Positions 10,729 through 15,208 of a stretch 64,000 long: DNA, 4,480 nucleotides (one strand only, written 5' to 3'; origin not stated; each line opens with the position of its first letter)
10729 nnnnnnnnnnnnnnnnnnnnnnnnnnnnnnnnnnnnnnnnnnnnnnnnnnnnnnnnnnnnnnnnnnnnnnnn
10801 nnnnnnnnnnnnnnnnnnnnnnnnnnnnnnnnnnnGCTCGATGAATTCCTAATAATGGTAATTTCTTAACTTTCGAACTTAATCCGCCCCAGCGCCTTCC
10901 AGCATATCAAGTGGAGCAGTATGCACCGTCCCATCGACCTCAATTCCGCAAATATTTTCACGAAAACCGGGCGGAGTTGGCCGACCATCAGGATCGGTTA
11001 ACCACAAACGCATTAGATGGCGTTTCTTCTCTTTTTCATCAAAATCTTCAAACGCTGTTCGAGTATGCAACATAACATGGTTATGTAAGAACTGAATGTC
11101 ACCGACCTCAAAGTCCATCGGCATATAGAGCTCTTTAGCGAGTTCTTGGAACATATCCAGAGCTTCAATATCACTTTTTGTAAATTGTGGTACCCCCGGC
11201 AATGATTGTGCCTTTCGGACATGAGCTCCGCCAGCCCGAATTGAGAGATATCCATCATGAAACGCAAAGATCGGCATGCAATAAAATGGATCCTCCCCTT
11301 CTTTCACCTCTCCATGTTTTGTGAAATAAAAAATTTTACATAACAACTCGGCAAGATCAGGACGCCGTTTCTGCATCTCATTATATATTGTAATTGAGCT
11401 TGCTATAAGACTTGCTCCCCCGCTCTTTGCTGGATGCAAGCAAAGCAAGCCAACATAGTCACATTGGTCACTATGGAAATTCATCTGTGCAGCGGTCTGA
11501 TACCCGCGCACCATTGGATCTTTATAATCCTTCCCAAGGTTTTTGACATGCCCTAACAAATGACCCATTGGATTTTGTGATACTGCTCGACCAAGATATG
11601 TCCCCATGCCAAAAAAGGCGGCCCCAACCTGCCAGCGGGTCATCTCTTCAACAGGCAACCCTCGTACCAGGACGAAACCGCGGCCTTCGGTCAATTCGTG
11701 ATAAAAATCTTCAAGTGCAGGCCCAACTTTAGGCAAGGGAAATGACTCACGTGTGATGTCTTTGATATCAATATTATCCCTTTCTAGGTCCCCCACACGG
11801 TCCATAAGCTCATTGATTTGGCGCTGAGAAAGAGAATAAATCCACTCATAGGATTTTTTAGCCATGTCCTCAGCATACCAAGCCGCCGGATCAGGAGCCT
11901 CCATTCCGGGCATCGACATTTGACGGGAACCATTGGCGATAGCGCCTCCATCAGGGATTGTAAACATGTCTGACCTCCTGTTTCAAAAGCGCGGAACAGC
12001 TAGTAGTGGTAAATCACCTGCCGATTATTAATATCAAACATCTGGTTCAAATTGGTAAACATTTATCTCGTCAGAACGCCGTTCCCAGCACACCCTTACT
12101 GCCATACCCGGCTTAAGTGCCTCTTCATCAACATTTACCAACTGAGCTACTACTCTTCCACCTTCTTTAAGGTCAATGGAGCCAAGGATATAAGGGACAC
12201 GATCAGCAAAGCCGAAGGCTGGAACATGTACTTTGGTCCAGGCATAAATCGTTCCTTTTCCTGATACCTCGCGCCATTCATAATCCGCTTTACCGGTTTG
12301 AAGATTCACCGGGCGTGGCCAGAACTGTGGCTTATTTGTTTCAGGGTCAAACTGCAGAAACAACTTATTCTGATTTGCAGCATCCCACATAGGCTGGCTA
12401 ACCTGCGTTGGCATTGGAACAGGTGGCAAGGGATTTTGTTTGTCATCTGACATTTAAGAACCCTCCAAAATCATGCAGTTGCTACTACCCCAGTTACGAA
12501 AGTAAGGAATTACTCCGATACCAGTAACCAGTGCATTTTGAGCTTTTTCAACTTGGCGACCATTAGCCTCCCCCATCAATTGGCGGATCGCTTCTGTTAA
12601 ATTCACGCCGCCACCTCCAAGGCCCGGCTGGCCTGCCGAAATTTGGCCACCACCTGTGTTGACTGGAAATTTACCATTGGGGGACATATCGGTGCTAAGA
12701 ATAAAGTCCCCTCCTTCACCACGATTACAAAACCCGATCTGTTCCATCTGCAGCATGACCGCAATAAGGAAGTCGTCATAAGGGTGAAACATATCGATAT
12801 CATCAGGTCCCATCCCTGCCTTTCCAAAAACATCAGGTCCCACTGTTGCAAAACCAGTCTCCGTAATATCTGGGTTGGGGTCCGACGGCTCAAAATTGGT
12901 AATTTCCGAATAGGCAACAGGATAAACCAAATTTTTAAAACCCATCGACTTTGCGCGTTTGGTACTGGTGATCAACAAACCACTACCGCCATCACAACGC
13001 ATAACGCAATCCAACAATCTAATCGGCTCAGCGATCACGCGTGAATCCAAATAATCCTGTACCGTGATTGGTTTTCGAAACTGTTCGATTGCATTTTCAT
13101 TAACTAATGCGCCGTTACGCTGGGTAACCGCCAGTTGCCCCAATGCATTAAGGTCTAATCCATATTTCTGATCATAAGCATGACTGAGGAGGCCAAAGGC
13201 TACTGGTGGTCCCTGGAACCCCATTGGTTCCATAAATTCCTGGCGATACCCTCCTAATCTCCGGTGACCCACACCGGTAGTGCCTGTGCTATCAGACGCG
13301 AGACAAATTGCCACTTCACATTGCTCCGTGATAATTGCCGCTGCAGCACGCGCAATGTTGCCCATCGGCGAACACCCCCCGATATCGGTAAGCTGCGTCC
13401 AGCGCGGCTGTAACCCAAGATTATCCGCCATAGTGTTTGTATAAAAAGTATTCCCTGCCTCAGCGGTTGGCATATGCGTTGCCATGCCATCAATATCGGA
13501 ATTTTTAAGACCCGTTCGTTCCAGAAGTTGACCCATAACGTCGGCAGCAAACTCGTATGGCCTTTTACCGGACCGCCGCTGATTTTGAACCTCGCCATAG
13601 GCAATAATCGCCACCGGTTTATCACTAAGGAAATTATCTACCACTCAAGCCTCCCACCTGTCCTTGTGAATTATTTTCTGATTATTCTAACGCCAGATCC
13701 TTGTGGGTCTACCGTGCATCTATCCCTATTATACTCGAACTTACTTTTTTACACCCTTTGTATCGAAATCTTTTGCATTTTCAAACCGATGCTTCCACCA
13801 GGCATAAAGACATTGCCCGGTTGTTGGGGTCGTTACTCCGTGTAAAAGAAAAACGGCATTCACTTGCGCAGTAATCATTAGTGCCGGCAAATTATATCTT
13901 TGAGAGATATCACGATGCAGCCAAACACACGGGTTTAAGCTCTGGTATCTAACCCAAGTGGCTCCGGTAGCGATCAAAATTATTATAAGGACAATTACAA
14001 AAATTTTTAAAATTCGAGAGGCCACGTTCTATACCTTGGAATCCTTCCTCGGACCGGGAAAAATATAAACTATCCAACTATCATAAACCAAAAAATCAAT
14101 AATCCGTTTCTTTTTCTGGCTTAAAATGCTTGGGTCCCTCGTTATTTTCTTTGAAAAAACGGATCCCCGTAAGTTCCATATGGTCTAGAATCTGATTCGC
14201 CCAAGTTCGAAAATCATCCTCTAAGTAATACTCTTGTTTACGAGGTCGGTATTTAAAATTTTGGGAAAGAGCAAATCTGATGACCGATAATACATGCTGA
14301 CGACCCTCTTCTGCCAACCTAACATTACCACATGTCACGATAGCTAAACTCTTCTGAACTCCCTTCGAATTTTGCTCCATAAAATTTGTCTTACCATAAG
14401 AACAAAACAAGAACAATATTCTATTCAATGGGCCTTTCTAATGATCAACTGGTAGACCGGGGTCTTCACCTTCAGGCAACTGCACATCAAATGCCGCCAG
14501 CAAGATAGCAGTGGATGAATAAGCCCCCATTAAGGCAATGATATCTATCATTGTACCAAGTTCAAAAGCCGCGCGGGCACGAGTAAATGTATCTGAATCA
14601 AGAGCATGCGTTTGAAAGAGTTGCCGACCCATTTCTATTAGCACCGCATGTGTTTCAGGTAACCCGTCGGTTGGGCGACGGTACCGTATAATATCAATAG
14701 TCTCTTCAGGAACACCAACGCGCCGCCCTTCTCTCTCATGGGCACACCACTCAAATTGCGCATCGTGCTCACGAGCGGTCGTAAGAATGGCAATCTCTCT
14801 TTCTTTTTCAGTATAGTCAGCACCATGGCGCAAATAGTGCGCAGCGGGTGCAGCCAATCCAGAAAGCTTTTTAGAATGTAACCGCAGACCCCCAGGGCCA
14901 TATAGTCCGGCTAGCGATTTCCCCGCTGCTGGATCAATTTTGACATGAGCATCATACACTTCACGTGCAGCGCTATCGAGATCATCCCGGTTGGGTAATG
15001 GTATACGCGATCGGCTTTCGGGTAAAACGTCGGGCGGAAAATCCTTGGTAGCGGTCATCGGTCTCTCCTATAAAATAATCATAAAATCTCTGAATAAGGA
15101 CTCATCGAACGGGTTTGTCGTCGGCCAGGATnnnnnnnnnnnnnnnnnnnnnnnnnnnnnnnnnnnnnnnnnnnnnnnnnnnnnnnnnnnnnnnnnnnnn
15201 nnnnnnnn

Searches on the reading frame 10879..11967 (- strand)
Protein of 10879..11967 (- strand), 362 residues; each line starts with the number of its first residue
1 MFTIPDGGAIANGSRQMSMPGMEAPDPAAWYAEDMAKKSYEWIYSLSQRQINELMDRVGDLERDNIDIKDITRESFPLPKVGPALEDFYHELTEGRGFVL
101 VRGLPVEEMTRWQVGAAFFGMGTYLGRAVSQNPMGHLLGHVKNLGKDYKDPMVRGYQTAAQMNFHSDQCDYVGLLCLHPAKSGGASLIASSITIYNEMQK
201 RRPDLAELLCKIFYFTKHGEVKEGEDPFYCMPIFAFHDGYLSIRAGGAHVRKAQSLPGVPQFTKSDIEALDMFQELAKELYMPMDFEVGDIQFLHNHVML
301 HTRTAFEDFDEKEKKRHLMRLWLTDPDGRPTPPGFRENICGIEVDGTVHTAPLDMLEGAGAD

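Call 42: search_protein_families(library=pfam, proteins=[window:10879-11967:-], max_evalue=0.001)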
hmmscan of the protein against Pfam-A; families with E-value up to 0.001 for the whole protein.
window:10879-11967:- (362 aa): 1 family
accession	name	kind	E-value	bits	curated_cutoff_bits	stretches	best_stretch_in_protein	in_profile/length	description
PF02668.22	TauD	-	3.5e-37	129.2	27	1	71-322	9-267/267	Taurine catabolism dioxygenase TauD, TfdA family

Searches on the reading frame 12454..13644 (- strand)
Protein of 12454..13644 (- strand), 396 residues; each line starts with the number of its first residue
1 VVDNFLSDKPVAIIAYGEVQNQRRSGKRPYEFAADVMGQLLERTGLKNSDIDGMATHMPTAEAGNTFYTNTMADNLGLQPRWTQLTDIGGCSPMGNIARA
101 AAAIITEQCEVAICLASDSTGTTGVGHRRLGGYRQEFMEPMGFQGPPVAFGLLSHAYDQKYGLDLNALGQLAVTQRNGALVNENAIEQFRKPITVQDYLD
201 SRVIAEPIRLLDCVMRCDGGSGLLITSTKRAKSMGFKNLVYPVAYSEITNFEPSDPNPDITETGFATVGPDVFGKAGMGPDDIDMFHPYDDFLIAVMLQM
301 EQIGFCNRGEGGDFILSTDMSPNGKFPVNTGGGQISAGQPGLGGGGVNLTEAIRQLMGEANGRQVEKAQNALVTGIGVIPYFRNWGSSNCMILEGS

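Call 42: search_protein_families(library=pfam, proteins=[window:12454-13644:-], max_evalue=0.001)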
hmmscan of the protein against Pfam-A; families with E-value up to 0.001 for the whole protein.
window:12454-13644:- (396 aa): 2 families
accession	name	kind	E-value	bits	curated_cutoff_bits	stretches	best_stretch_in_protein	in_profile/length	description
PF22691.2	Thiolase_C_1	-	3.1e-37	127.9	28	1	257-379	12-133/144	Thiolase C-terminal domain-like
PF02803.24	Thiolase_C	-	0.00014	21.9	27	0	247-362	6-102/123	Thiolase, C-terminal domain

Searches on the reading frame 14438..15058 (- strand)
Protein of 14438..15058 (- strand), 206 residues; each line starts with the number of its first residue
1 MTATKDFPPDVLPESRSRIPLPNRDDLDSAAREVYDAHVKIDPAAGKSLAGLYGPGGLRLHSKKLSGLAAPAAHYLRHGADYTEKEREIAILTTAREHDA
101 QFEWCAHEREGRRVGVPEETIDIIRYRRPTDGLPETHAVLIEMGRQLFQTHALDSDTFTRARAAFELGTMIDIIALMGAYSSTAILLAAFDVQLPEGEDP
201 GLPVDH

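Call 43: search_protein_families(library=pfam, proteins=[window:14438-15058:-], max_evalue=0.001)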
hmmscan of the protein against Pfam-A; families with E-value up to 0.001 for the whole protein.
window:14438-15058:- (206 aa): 1 family
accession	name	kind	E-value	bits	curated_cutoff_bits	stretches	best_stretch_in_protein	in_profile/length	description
PF02627.25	CMD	-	0.00012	22.5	23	1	83-139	21-78/84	Carboxymuconolactone decarboxylase family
